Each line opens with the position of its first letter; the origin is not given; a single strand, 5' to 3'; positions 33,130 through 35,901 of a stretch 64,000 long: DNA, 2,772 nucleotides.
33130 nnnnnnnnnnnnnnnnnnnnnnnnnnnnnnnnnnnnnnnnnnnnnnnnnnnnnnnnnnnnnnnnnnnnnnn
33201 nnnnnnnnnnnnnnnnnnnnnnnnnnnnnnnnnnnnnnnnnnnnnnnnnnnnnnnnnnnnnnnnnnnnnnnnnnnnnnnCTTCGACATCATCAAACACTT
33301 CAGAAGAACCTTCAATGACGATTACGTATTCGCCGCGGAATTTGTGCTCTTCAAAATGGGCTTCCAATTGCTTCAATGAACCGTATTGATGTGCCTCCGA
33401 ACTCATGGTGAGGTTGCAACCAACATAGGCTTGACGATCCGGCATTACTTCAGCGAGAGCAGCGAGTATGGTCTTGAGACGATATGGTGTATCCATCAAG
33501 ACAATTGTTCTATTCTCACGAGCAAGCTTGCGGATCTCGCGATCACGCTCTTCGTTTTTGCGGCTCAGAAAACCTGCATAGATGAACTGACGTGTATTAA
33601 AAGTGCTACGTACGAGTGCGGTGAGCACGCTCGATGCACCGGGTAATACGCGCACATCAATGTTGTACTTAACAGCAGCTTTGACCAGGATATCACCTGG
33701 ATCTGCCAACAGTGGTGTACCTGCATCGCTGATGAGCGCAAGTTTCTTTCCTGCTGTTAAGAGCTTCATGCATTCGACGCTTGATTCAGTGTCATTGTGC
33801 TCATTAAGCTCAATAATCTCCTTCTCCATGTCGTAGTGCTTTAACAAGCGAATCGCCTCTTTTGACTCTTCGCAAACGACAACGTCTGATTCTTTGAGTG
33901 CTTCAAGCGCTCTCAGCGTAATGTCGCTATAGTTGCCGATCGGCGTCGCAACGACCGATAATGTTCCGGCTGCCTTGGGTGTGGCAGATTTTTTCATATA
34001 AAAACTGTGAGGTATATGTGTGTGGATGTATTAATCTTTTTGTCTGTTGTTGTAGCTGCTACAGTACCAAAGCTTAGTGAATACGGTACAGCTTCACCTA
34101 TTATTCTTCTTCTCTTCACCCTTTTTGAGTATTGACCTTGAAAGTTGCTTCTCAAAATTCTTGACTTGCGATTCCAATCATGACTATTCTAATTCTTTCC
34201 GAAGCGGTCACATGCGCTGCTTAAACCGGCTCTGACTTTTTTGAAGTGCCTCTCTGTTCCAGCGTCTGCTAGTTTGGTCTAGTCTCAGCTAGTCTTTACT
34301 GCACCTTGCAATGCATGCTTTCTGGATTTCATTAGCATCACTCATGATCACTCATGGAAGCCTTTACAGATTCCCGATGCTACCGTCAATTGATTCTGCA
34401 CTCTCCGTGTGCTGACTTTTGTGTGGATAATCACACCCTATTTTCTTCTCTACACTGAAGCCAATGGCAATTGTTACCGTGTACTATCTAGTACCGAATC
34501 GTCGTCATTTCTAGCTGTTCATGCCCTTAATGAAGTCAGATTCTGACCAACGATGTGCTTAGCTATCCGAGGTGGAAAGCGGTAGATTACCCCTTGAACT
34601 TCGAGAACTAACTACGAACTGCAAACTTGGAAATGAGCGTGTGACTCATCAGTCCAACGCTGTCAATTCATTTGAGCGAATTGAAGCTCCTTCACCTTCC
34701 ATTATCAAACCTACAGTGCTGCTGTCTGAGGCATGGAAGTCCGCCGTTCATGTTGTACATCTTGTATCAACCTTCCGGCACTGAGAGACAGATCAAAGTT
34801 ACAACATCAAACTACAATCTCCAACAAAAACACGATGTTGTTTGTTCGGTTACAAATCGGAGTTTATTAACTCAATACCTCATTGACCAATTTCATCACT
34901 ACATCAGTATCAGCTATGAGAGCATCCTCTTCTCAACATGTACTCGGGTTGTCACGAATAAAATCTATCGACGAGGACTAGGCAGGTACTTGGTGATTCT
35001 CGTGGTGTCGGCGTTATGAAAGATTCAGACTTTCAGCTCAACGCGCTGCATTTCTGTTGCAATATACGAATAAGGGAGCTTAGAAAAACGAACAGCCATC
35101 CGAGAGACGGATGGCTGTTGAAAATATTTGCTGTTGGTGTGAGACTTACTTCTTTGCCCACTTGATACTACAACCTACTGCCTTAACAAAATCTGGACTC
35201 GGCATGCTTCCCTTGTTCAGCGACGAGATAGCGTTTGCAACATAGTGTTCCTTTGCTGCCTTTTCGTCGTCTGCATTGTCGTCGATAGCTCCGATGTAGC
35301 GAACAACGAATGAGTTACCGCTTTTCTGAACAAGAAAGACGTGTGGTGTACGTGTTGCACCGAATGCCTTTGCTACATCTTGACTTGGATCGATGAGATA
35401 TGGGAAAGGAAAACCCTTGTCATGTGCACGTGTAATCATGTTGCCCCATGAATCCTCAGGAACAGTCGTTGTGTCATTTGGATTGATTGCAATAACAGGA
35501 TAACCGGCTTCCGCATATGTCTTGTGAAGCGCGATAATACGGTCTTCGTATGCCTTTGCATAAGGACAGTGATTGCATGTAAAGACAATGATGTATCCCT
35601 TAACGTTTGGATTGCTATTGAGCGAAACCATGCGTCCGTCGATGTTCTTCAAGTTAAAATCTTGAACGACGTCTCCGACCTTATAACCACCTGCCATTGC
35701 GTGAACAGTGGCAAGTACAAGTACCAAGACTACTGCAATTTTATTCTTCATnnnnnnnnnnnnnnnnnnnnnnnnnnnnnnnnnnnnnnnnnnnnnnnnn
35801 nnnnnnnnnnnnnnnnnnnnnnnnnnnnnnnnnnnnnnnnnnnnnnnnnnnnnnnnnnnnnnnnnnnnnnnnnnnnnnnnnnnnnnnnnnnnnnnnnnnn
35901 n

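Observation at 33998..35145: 1.15 kb ORF-free region in otherwise compact gene arrangement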

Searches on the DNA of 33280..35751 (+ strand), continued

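Call 102: search_rna_families(sources=[L093, L097, L098, L096], threshold=evalue, max_evalue=1)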
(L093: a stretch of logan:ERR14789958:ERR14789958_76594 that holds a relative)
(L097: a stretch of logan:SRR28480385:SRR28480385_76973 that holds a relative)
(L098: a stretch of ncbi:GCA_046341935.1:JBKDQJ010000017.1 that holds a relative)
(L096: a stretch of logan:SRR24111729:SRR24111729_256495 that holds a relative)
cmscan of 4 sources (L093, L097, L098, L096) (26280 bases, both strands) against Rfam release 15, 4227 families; matches with E-value up to 1: 0.
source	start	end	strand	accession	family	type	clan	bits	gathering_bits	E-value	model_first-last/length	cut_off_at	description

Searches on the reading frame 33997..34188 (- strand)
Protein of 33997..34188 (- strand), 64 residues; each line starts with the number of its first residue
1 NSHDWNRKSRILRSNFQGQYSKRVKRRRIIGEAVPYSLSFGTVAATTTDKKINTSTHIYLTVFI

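Call 34: search_protein_families(library=pfam, max_evalue=10, proteins=[window:33997-34188:-])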
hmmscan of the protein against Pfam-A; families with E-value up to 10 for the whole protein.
seq(64 aa): 0 families

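Call 55: search_protein_families(library=ncbifam, max_evalue=1, proteins=[window:33997-34188:-])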
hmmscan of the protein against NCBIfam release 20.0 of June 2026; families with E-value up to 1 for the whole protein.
seq(64 aa): 0 families

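Call 56: search_protein_families(library=phrogs, max_evalue=1, proteins=[window:33997-34188:-])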
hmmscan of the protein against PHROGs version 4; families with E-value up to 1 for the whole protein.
seq(64 aa): 0 families

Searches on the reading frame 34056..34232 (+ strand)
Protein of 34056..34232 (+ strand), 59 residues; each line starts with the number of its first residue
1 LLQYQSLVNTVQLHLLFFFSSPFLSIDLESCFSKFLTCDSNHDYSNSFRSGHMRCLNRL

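Call 34: search_protein_families(library=pfam, max_evalue=10, proteins=[window:34056-34232:+])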
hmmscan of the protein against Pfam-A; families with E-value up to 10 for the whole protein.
seq(59 aa): 0 families

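Call 55: search_protein_families(library=ncbifam, max_evalue=1, proteins=[window:34056-34232:+])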
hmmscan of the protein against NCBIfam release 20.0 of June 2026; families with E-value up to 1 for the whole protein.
seq(59 aa): 1 family
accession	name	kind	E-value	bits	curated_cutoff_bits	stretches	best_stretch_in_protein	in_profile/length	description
NF011591.0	PRK15016.1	equivalog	0.13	11.3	624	1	16-47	20-51/391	isochorismate synthase EntC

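Call 56: search_protein_families(library=phrogs, max_evalue=1, proteins=[window:34056-34232:+])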
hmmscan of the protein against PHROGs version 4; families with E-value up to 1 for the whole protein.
seq(59 aa): 0 families

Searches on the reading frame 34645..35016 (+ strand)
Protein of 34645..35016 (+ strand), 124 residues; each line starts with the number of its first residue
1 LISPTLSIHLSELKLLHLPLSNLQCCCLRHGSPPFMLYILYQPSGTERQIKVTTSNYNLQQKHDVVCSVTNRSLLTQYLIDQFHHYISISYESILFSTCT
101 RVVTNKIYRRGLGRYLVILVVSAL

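Call 34: search_protein_families(library=pfam, max_evalue=10, proteins=[window:34645-35016:+])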
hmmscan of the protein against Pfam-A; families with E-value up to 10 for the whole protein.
seq(124 aa): 0 families

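Call 47: search_protein_representatives(protein=window:34672-35016:+)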
Query: 115 residues. Proteins with E-value up to 0.001 (for the whole library): 2; up to 1e-10: 1; up to 1e-30: 1. The best 2 are listed.
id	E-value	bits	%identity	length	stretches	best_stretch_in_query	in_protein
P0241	5.1e-50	184.6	100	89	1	27-115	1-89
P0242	2.1e-04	37.8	31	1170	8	44-73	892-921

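Call 55: search_protein_families(library=ncbifam, max_evalue=1, proteins=[window:34645-35016:+])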
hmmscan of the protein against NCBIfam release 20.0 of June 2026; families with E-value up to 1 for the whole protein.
seq(124 aa): 0 families

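Call 56: search_protein_families(library=phrogs, max_evalue=1, proteins=[window:34645-35016:+])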
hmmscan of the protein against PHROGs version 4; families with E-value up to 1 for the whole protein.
seq(124 aa): 1 family
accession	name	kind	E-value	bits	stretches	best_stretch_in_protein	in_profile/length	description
phrog_32358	-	unknown function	0.24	12.4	1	12-30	10-28/36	-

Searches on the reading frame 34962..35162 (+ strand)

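Call 34: search_protein_families(library=pfam, max_evalue=10, proteins=[window:34962-35162:+])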
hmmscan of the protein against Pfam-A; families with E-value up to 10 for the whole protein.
seq(67 aa): 0 families

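Call 55: search_protein_families(library=ncbifam, max_evalue=1, proteins=[window:34962-35162:+])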
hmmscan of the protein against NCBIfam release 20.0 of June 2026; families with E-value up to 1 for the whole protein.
seq(67 aa): 0 families

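Call 56: search_protein_families(library=phrogs, max_evalue=1, proteins=[window:34962-35162:+])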
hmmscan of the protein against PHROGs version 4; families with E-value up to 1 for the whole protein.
seq(67 aa): 1 family
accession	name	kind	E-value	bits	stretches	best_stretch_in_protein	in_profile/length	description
phrog_17258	-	unknown function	0.19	12.8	1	18-45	26-50/52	-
